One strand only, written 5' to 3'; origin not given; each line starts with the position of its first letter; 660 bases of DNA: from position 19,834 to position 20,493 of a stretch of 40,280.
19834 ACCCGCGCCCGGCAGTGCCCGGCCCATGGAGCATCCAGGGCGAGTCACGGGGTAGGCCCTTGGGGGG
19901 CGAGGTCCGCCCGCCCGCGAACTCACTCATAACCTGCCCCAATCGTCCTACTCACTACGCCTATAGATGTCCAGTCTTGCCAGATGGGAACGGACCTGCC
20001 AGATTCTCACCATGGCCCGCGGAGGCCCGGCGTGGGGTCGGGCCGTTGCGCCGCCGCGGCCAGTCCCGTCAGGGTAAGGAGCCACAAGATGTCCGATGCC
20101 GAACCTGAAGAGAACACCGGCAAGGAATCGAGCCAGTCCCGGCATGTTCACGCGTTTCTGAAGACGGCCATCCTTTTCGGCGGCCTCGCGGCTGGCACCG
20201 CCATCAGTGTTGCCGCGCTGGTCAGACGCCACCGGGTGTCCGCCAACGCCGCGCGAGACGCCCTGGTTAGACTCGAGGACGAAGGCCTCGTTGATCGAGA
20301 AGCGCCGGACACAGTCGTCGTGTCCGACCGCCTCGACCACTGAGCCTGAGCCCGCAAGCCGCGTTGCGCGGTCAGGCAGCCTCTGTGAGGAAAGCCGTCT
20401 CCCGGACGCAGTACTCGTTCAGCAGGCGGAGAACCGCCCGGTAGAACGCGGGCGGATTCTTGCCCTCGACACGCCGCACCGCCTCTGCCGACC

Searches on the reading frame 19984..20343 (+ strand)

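Call 9: search_protein_families(library=pfam, proteins=[window:19984-20343:+])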
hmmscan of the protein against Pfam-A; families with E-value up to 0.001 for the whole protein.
window:19984-20343:+ (119 aa): 2 families
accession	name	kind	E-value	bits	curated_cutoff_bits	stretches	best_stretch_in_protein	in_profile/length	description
PF00392.27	GntR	-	5.7e-08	32.7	27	1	52-106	2-57/64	Bacterial regulatory proteins, gntR family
PF12802.13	MarR_2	-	0.00023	21.7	27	1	71-109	17-56/61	MarR family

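Call 32: search_protein_families(library=ncbifam, proteins=[window:19984-20343:+], max_evalue=0.00001)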
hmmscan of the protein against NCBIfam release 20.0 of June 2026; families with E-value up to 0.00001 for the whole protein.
window:19984-20343:+ (119 aa): 0 families
